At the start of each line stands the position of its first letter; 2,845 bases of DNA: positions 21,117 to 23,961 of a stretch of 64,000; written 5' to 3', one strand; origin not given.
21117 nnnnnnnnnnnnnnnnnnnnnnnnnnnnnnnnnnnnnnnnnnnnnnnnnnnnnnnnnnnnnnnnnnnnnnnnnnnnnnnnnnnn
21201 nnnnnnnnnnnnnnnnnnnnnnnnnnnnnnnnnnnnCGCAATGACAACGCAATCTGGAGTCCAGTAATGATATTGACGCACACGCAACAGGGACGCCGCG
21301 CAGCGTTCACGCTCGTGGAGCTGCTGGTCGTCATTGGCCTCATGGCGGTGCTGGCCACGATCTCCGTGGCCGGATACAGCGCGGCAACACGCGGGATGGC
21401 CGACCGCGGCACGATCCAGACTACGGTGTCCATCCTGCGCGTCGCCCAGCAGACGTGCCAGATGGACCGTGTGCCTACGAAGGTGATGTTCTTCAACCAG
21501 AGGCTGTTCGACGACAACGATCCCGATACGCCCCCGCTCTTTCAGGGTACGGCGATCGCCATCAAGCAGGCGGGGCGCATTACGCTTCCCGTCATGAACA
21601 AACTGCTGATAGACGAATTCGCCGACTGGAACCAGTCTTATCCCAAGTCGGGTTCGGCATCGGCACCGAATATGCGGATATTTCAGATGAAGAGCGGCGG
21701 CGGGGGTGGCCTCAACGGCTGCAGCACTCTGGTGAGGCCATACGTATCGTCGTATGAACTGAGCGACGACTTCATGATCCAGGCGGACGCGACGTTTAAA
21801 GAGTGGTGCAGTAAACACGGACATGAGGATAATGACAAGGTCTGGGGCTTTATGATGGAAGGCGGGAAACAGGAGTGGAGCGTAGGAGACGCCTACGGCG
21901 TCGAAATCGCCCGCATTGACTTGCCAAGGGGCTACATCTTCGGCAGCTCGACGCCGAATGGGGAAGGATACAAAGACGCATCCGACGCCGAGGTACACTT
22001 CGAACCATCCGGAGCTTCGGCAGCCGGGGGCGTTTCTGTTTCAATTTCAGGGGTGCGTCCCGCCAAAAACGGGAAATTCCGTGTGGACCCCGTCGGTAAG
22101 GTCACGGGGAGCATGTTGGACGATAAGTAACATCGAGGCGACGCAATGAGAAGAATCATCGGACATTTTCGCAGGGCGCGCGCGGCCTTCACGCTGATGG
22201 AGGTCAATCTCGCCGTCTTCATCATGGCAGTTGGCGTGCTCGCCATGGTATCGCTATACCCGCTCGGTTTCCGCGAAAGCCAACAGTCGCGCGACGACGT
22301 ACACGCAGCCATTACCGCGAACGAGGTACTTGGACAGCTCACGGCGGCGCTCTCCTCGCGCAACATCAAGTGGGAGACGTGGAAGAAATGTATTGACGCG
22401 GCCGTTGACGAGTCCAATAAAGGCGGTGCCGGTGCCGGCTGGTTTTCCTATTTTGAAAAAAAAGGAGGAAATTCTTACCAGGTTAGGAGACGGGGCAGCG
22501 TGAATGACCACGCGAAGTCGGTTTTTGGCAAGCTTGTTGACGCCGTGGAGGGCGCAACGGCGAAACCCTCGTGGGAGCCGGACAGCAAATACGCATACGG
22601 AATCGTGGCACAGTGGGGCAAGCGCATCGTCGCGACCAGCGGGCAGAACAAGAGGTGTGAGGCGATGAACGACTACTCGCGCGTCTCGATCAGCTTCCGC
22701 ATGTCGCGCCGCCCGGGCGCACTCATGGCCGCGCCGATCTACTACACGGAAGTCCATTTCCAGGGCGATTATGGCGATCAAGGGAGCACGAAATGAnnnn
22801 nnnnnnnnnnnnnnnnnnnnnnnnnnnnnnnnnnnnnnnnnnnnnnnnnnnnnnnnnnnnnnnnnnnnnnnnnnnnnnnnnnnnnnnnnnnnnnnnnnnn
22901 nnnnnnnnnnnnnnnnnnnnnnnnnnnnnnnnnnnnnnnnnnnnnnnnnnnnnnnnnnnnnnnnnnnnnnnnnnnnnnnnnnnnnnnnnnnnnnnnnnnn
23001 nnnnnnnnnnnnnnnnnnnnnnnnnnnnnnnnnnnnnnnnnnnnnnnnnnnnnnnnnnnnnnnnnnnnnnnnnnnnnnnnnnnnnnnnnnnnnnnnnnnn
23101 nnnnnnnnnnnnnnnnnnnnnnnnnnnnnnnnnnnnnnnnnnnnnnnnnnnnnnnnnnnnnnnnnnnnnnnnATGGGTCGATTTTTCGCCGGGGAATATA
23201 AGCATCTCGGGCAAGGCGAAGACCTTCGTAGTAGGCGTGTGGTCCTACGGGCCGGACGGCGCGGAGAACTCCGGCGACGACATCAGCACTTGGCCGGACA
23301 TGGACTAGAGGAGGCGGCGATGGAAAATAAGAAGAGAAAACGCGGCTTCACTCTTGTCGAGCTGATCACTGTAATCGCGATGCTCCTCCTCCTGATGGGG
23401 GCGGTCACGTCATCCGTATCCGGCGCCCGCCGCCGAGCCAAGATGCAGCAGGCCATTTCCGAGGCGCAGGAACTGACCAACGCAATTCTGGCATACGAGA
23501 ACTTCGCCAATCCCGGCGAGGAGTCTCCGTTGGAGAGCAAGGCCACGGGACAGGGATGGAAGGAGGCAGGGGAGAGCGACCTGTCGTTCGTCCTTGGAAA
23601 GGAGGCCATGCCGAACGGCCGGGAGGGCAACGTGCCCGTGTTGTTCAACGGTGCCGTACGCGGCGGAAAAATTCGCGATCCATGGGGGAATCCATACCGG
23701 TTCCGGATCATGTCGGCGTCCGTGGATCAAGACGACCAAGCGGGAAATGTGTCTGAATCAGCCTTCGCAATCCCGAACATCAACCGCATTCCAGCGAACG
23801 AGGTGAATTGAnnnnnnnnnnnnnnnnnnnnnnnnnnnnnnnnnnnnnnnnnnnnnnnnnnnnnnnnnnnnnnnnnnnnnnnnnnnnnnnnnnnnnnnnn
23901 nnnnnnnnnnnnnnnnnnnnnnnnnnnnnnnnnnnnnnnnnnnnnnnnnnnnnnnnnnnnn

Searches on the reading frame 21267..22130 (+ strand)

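Call 48: search_protein_families(library=pfam, proteins=[window:21267-22130:+], max_evalue=0.001)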
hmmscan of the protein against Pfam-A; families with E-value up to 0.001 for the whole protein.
window:21267-22130:+ (287 aa): 1 family
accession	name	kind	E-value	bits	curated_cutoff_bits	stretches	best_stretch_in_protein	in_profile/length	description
PF07963.17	N_methyl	-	3.1e-05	23.8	21.2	1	10-33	3-26/27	Prokaryotic N-terminal methylation motif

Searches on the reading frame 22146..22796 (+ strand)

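Call 48: search_protein_families(library=pfam, proteins=[window:22146-22796:+], max_evalue=0.001)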
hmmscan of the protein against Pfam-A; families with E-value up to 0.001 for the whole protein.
window:22146-22796:+ (216 aa): 1 family
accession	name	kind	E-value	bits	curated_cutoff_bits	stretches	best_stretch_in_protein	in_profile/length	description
PF07963.17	N_methyl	-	0.00085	19.2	21.2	0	9-34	1-26/27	Prokaryotic N-terminal methylation motif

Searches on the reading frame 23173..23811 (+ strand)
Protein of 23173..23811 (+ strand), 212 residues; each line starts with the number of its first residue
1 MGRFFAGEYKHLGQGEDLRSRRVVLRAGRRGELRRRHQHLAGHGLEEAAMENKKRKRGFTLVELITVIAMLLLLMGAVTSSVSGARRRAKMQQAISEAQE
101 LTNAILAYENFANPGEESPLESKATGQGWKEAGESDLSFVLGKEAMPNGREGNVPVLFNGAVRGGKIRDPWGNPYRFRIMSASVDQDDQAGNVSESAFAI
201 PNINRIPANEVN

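Call 48: search_protein_families(library=pfam, proteins=[window:23173-23811:+], max_evalue=0.001)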
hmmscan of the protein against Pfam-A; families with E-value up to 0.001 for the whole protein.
window:23173-23811:+ (212 aa): 1 family
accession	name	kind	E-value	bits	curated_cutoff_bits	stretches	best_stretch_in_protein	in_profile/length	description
PF07963.17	N_methyl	-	1.3e-06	28.1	21.2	1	53-78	1-26/27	Prokaryotic N-terminal methylation motif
